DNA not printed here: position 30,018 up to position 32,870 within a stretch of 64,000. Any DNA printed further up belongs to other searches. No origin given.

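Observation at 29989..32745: AT-rich 2.8-kb insertion carrying a lone, atypical MrfA/YprA/DruE-type helicase: candidate single-gene defence or otherwise undescribed system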

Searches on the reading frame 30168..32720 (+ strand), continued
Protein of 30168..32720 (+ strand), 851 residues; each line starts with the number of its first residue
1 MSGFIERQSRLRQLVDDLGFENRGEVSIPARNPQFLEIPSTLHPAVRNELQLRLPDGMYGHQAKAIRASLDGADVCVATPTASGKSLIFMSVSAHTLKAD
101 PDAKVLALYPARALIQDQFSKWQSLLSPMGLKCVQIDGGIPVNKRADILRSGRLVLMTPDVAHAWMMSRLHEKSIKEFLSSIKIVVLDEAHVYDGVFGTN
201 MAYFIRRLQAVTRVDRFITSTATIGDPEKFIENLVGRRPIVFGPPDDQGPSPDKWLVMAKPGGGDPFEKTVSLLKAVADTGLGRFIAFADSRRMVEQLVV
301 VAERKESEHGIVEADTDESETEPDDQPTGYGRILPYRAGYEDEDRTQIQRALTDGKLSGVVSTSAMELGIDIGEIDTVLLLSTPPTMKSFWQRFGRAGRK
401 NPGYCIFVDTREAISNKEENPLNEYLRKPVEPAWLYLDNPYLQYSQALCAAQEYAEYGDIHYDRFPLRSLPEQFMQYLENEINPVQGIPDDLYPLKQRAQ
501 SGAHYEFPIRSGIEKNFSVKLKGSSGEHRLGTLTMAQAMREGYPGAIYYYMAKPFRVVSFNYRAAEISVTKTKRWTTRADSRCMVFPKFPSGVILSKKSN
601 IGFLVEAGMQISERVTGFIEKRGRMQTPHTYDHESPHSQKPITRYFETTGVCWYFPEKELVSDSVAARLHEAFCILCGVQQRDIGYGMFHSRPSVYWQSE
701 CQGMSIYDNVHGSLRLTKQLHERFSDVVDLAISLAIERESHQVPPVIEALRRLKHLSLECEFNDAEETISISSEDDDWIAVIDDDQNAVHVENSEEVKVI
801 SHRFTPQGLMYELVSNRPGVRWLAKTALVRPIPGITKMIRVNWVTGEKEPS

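Call 50: search_protein_families(library=padloc, proteins=[L033:6723-9623:+, L033:138-3713:+, L032:1761-4178:+, L043:12986-15607:+, L009:14621-16927:-, L009:13609-14634:-], max_evalue=0.001)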
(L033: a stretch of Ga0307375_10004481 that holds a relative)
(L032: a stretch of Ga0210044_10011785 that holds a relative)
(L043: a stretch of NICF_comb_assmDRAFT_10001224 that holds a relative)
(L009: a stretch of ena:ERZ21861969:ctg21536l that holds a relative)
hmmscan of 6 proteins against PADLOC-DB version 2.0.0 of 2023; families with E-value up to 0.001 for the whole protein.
L033:6723-9623:+ (967 aa): 9 families
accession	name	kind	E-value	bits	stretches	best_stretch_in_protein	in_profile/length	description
PDLC00660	HmaB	-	0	1548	1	2-952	6-958/967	DNA-adenine methylase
PDLC00661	HmaB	-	0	1440.2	1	2-953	5-965/973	DNA-adenine methylase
PDLC03233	MTase_II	-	1.6e-35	120.8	2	391-783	341-711/731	Type II methyltransferase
PDLC03352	MTase_II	-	1.1e-25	87.7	2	411-593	415-597/1023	Type II methyltransferase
PDLC02189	DUF1156_MTase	-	2.1e-19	67.2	2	130-174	163-207/944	-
PDLC03314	MTase_II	-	2.4e-11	40.5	2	131-168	164-201/944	Type II methyltransferase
PDLC03322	MTase_II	-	7.3e-06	23.1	1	133-170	67-104/446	Type II methyltransferase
PDLC03345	MTase_II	-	0.00024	17.6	1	133-174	51-92/581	Type II methyltransferase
PDLC03364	MTase_II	-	0.00073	16.6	0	133-179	61-108/380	Type II methyltransferase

L033:138-3713:+ (1192 aa): 56 families (the best 25 are shown)
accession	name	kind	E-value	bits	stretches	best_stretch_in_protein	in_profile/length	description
PDLC00659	HmaA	-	0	1657.5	1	1-1191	1-1172/1176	SNF2 helicase / DEAD-box helicase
PDLC02620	DrmD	-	9.9e-119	395.9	2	97-494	92-472/1060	DrmD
PDLC02500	BrxHI|BrxHII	-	8.3e-95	317.1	1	93-759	79-695/933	BrxHI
PDLC02621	DrmD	-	1.4e-94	316.2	1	124-753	140-757/1040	DrmD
PDLC02504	BrxHI|BrxHII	-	3.1e-87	291.5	2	527-1045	482-968/971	BrxHII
PDLC02572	DrmA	-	1.8e-66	222.8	1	124-645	137-640/1043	DrmA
PDLC02632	DrmD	-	4.3e-60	201.9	2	125-456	143-472/662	DrmD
PDLC02623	DrmD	-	3.5e-56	188.6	2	528-675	528-671/1040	DrmD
PDLC02633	DrmD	-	4.7e-51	171.7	1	118-630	140-631/839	DrmD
PDLC02619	DrmD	-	1.8e-49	166.6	2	94-478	22-398/872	DrmD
PDLC02634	DrmD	-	7e-46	154.5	2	104-481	91-454/900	DrmD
PDLC02624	DrmD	-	1.4e-43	147.3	1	142-639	1-478/652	DrmD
PDLC02840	DpdE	-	3.3e-38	129.6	2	97-292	152-322/1091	DpdE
PDLC02843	DpdE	-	3.6e-37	125.8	2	96-293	150-318/1091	DpdE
PDLC02853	DpdE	-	7.6e-36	121.4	2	80-447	73-449/985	DpdE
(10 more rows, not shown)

L032:1761-4178:+ (806 aa): 23 families
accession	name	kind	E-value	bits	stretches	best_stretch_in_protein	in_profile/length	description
PDLC02621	DrmD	-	1.6e-27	94.1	1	451-734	381-640/1040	DrmD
PDLC01075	C3a139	-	6.1e-23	79.1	1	378-777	421-771/948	HKD+Snf2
PDLC02500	BrxHI|BrxHII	-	6.5e-21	72.6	1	534-716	407-572/933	BrxHI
PDLC02623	DrmD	-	6.6e-20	68.5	1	541-716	465-622/1040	DrmD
PDLC00659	HmaA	-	7.9e-20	68.3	1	458-716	361-609/1176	SNF2 helicase / DEAD-box helicase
PDLC02193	PLD_Helicase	-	8.1e-17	58.7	1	559-716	638-796/905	-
PDLC02619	DrmD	-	1.5e-13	47.9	1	607-716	412-532/872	DrmD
PDLC02853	DpdE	-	2.2e-13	47.1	1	580-740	458-621/985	DpdE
PDLC02634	DrmD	-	3.1e-13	46.4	1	497-717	371-583/900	DrmD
PDLC02633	DrmD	-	1.2e-12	44.6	1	606-728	524-639/839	DrmD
PDLC02572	DrmA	-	1.5e-12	44.4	1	450-726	377-630/1043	DrmA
PDLC02504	BrxHI|BrxHII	-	1.2e-11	41.3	1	533-717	416-581/971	BrxHII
PDLC02625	DrmD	-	8.5e-11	39.1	1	586-725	241-378/792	DrmD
PDLC02843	DpdE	-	2.1e-10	37.2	1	586-717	546-663/1091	DpdE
PDLC02840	DpdE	-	1.8e-09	34.4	1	565-717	517-654/1091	DpdE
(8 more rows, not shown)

L043:12986-15607:+ (874 aa): 29 families (the best 25 are shown)
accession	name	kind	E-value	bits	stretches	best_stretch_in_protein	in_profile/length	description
PDLC02541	PglX|PglXI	-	0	1334.1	2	22-782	37-792/919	PglXI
PDLC03346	MTase_II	-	0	1065.8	3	234-782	357-923/1068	Type II methyltransferase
PDLC03312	MTase_II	-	2.4e-83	278.6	3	395-598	1041-1248/1344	Type II methyltransferase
PDLC03319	MTase_II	-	3.8e-19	66.9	1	480-617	288-425/503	Type II methyltransferase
PDLC03371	MTase_II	-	2.8e-13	48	2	102-144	188-230/260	Type II methyltransferase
PDLC03325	MTase_II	-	2.1e-11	41.2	1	463-555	272-359/426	Type II methyltransferase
PDLC03353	MTase_II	-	4e-11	40.9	1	473-590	17-119/260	Type II methyltransferase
PDLC02189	DUF1156_MTase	-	5.7e-11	39.4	1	346-512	418-575/944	-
PDLC03216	MTase_II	-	9.8e-10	35.9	1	105-144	194-233/364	Type II methyltransferase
PDLC03738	oMTase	-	1.4e-09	35.2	1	106-146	205-245/376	orphan methyltransferase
PDLC03299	MTase_II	-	1.4e-08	32.6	0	105-145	196-236/296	Type II methyltransferase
PDLC03367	MTase_II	-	3.7e-08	30.2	1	366-580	220-444/633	Type II methyltransferase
PDLC03228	MTase_II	-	6.9e-08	30.6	1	105-146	144-185/227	Type II methyltransferase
PDLC03314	MTase_II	-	7.8e-08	28.8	1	346-512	416-575/944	Type II methyltransferase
PDLC03239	MTase_II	-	5.4e-07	26.6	0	101-146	67-114/442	Type II methyltransferase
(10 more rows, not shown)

L009:14621-16927:- (768 aa): 32 families (the best 25 are shown)
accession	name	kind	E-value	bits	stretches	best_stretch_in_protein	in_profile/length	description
PDLC00660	HmaB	-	8.6e-27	91.4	2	511-663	570-741/967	DNA-adenine methylase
PDLC00661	HmaB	-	3.6e-26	89.3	2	511-659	571-737/973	DNA-adenine methylase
PDLC02541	PglX|PglXI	-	8.1e-23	78.5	3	485-616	470-589/919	PglXI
PDLC02189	DUF1156_MTase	-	7.8e-22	75.3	3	281-403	366-487/944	-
PDLC03233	MTase_II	-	1.2e-15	55.1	1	491-650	475-644/731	Type II methyltransferase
PDLC03314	MTase_II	-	3.7e-14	49.8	1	316-400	406-481/944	Type II methyltransferase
PDLC03312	MTase_II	-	1.9e-10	37.1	1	492-603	1112-1216/1344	Type II methyltransferase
PDLC03352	MTase_II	-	5.4e-10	35.8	1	509-543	566-600/1023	Type II methyltransferase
PDLC04134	mad2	-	5.1e-09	33.5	1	92-150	279-338/492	mads_2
PDLC03322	MTase_II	-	7.3e-08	29.7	1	103-168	64-129/446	Type II methyltransferase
PDLC03325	MTase_II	-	1.4e-07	28.6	1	103-152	91-140/426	Type II methyltransferase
PDLC03249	MTase_II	-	1.8e-07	28.4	1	93-164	132-199/541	Type II methyltransferase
PDLC03380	MTase_II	-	3.1e-07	27.9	0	104-146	57-99/393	Type II methyltransferase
PDLC03367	MTase_II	-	5.1e-07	26.4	1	97-168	35-106/633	Type II methyltransferase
PDLC03224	MTase_II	-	6.3e-07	26.6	1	103-144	93-134/481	Type II methyltransferase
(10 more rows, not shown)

L009:13609-14634:- (341 aa): 0 families

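Call 53: find_encoding_contigs(protein=P0035, flank=9000, max_places=1)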
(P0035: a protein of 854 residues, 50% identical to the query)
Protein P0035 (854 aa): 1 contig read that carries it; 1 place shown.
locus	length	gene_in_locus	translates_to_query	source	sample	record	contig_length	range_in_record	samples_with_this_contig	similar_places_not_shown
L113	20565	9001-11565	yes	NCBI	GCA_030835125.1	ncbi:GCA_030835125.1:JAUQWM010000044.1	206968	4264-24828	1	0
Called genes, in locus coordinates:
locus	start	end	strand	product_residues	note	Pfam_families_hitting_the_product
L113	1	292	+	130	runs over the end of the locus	PF01850:PIN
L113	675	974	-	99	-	PF21716:dnstrm_HI1420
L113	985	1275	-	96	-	PF05973:Gp49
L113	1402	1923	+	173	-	-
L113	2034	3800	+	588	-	PF02985:HEAT (faint), PF13646:HEAT_2 (weak), PF00160:Pro_isomerase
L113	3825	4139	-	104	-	PF10387:DUF2442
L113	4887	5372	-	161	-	-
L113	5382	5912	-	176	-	-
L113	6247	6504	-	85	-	-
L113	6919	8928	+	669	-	PF14559:TPR_19 (weak)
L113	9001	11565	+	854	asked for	PF00270:DEAD, PF04851:ResIII (weak), PF00271:Helicase_C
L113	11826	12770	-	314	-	-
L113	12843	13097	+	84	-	-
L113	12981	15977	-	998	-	PF04313:HSDR_N, PF00270:DEAD, PF04851:ResIII, PF18766:SWI2_SNF2, PF22679:T1R_D3-like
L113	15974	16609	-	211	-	-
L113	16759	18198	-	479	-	PF01420:Methylase_S (faint)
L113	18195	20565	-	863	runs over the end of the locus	PF02463:SMC_N (faint), PF13166:AAA_13, PF13304:AAA_21 (weak)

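Call 54: find_encoding_contigs(protein=P0037, flank=9000, max_places=1)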
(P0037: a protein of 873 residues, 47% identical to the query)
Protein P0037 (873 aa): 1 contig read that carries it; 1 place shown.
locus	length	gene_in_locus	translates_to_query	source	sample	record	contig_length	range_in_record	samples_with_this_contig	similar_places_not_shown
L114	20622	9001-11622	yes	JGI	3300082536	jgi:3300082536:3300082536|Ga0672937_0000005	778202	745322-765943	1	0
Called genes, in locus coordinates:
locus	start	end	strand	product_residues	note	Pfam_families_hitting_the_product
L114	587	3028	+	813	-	PF03150:CCP_MauG (weak), PF09136:Glucodextran_B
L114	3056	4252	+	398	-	-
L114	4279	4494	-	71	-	-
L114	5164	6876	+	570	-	PF01266:DAO (faint), PF01494:FAD_binding_3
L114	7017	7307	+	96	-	-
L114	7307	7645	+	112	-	-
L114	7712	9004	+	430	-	PF01266:DAO (faint), PF07992:Pyr_redox_2, PF00070:Pyr_redox, PF22366:NDH2_C (weak)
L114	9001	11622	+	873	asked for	PF00270:DEAD, PF04851:ResIII (weak), PF00271:Helicase_C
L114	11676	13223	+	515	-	PF18914:DUF5666 (weak)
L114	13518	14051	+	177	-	PF07681:DoxX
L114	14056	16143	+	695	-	PF00456:Transketolase_N, PF02779:Transket_pyr, PF22613:Transketolase_C_1, PF02780:Transketolase_C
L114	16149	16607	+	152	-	PF02502:LacAB_rpiB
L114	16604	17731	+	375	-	PF00923:TAL_FSA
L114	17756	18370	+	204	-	PF00702:Hydrolase, PF13419:HAD_2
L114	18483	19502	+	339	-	PF03446:NAD_binding_2, PF03807:F420_oxidored (weak), PF00393:6PGD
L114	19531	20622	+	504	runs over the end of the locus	PF00479:G6PD_N, PF02781:G6PD_C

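Call 55: find_encoding_contigs(protein=P0091, flank=9000, max_places=1)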
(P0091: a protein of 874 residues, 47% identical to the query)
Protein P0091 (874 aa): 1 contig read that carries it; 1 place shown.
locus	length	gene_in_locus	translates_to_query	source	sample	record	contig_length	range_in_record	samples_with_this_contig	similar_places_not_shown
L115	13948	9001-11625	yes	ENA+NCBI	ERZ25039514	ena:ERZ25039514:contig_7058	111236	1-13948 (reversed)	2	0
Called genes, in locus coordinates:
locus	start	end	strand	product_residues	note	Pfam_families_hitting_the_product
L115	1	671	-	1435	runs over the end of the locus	PF01869:BcrAD_BadFG, PF02782:FGGY_C (faint), PF01869:BcrAD_BadFG, PF09989:DUF2229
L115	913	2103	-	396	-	PF01546:Peptidase_M20, PF07687:M20_dimer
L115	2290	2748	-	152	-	PF05099:TerB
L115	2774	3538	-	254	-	PF27507:DjlA_TM, PF05099:TerB, PF00226:DnaJ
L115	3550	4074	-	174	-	PF01243:PNPOx_N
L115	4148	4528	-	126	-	PF02579:Nitro_FeMo-Co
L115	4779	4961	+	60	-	-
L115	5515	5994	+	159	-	PF01575:MaoC_dehydratas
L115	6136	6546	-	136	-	PF00293:NUDIX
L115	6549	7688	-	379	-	-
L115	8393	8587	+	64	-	-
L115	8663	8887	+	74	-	-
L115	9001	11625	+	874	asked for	PF00270:DEAD, PF04851:ResIII (weak), PF00271:Helicase_C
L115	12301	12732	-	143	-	PF01850:PIN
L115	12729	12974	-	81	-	PF15937:PrlF_antitoxin (weak), PF04014:MazE_antitoxin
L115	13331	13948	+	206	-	?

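Call 72: search_protein_families(library=padloc, proteins=[L033:9922-11355:+, L033:11178-12824:+, L031:3057-5867:-, L031:12178-13809:-, L031:14200-15837:-, L031:15946-20133:+, L029:3270-6647:+, L029:12569-13915:+, L029:8638-9891:+, L113:6919-8925:+], max_evalue=0.00001)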
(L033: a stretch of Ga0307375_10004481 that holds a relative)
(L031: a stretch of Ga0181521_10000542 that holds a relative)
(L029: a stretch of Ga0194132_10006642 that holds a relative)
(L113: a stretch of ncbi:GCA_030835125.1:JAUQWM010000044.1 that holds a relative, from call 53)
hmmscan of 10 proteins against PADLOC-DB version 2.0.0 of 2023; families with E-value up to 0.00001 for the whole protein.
L033:9922-11355:+ (478 aa): 2 families
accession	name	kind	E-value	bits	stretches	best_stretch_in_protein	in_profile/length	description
PDLC04559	PDC-M28B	-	3.7e-50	169.3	1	57-447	3-403/438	-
PDLC04560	PDC-M28B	-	1.1e-21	75.6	1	184-448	17-288/327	-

L033:11178-12824:+ (549 aa): 1 family
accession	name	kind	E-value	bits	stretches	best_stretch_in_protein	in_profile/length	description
PDLC04561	PDC-M28C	-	1.4e-61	206.8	1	70-547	8-477/480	-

L031:3057-5867:- (936 aa): 2 families
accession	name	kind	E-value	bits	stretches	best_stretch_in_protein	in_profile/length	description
PDLC01314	Cas10c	-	7.3e-155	515.5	1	3-928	2-785/785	CAS-III-C; effector_LS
PDLC00918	Cas10c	-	1.5e-98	328.7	1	141-927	100-952/953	Cas10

L031:12178-13809:- (543 aa): 0 families

L031:14200-15837:- (545 aa): 0 families

L031:15946-20133:+ (1396 aa): 32 families (the best 25 are shown)
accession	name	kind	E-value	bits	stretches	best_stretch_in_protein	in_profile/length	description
PDLC02512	PglW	-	0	1397.5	1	13-1389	4-1398/1403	PglW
PDLC02514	PglW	-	2.8e-53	179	1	61-777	1-767/1335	PglW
PDLC04138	mad6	-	1.1e-50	171.2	2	258-471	90-289/659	mads_6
PDLC04053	PD-T4-6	-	1.6e-48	163.7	2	556-798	50-291/311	-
PDLC04042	PD-T4-6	-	3.8e-46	156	2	551-784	45-278/292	-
PDLC03920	MkoA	-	7.7e-38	128.4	2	245-506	33-287/1112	-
PDLC02513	PglW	-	1.4e-37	126.5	1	27-896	17-864/1413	PglW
PDLC03921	MkoA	-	9.7e-35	117.6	1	25-460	13-441/1607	-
PDLC04054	PD-T4-6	-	3.1e-34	116.9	2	546-801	36-295/347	-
PDLC04039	PD-T4-6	-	1.2e-29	101.7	2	556-779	55-276/458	-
PDLC04041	PD-T4-6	-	3.8e-29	100.2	2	554-804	67-314/443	-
PDLC04057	PD-T4-6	-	5.3e-27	92.9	2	560-793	53-285/443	-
PDLC04043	PD-T4-6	-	8.3e-27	92.3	2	595-790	94-289/452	-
PDLC04060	PD-T4-6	-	1.9e-26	91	2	594-775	86-266/486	-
PDLC04061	PD-T4-6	-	6.9e-26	89.8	2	553-784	54-289/510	-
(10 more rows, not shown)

L029:3270-6647:+ (1126 aa): 13 families
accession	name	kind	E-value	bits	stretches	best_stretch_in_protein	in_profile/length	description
PDLC03047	REase_I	-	1.3e-171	570.9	1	3-1113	9-1094/1107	Type I restriction enzyme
PDLC03049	REase_I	-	2.8e-48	162.5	1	248-745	60-548/807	Type I restriction enzyme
PDLC03042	REase_I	-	2.6e-35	119.2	1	334-720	429-834/1170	Type I restriction enzyme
PDLC03658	mREase_IV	-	1.8e-23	80.2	1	328-559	200-423/953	Type IV methyl-directed restriction enzyme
PDLC04472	PDC-M16A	-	2.8e-21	73.6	1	2-196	4-186/930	-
PDLC02707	PbeA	-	3.2e-20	70.3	1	330-718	233-619/672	PbeA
PDLC03659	mREase_IV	-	1.5e-13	47.6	1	366-715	235-552/945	Type IV methyl-directed restriction enzyme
PDLC02704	PbeA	-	1.5e-09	34.9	1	336-696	241-611/682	PbeA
PDLC03048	REase_I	-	4.2e-08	29.8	1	346-505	237-410/976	Type I restriction enzyme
PDLC02703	PbeA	-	8.7e-08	29.2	1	356-718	246-601/626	PbeA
PDLC03040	REase_I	-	6e-07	25.6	0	348-607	263-541/1029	Type I restriction enzyme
PDLC03045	REase_I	-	9.1e-07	25.2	1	340-503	248-423/995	Type I restriction enzyme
PDLC03597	REase_MTase_IIG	-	1.2e-06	24.3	0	288-420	105-237/1646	Type IIG restriction enzyme-methyltransferase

L029:12569-13915:+ (449 aa): 0 families

L029:8638-9891:+ (418 aa): 0 families

L113:6919-8925:+ (669 aa): 0 families

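Call 75: list_cluster_members(proteins=[P0002, P0027, P0029, P0036, P0071, P0086, P0099, P0042])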
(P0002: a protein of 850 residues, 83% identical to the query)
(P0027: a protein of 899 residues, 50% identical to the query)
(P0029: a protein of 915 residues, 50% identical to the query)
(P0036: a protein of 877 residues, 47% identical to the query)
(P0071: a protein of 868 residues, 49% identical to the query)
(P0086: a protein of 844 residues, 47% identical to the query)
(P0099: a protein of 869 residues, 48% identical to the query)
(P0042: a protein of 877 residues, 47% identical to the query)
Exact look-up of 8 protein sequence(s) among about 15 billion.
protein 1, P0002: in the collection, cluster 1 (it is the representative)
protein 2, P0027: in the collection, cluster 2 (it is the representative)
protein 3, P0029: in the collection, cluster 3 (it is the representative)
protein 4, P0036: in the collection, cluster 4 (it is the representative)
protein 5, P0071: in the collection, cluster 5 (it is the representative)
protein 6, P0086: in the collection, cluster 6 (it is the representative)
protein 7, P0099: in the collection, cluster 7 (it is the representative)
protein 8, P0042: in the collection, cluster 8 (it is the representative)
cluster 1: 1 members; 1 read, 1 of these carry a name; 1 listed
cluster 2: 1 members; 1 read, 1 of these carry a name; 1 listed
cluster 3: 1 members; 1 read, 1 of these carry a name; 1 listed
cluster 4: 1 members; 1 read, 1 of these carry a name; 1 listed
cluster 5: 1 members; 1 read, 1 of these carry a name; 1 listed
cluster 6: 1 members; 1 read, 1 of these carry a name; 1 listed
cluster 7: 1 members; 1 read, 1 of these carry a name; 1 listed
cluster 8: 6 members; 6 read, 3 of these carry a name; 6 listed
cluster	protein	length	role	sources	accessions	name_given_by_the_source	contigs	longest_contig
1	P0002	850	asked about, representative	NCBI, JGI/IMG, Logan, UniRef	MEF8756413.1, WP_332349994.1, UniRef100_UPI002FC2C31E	MAG: DEAD/DEAH box helicase [Accumulibacter sp.] | DEAD/DEAH box helicase domain-containing protein | DEAD/DEAH box helicase n=1 Tax=Accumulibacter sp. TaxID=2053492 RepID=UPI002FC2C31E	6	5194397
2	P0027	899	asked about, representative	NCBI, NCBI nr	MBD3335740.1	MAG: DEAD/DEAH box helicase [Candidatus Eisenbacteria bacterium] | DEAD/DEAH box helicase [Candidatus Eisenbacteria bacterium]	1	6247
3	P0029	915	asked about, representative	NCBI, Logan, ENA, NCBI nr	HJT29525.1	MAG TPA: DEAD/DEAH box helicase [Pyrinomonadaceae bacterium] | DEAD/DEAH box helicase [Pyrinomonadaceae bacterium]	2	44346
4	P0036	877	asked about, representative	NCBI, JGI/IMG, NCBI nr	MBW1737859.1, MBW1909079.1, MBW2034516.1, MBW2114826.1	MAG: DEAD/DEAH box helicase [Deltaproteobacteria bacterium] | DEAD/DEAH box helicase [Deltaproteobacteria bacterium]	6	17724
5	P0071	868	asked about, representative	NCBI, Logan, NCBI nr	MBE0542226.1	MAG: DEAD/DEAH box helicase [Verrucomicrobia bacterium] | DEAD/DEAH box helicase [Verrucomicrobiota bacterium]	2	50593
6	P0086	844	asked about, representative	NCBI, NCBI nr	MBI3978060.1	MAG: DEAD/DEAH box helicase [Chloroflexi bacterium] | DEAD/DEAH box helicase [Chloroflexota bacterium]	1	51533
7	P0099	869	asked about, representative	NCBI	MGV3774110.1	MAG: DEAD/DEAH box helicase [Verrucomicrobiales bacterium]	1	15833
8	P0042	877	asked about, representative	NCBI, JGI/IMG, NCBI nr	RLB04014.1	MAG: ATP-dependent helicase [Deltaproteobacteria bacterium]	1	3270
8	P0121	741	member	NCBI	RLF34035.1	MAG: ATP-dependent helicase, partial [Thermoplasmata archaeon]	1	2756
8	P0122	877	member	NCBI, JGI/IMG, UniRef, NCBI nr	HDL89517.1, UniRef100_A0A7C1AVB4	MAG TPA: DEAD/DEAH box helicase [Thermodesulforhabdus norvegica] | DEAD/DEAH box helicase n=1 Tax=Thermodesulforhabdus norvegica TaxID=39841 ... | DEAD/DEAH box helicase [Thermodesulforhabdus norvegica]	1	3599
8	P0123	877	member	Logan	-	-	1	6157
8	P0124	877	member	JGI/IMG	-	-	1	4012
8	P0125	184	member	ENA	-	-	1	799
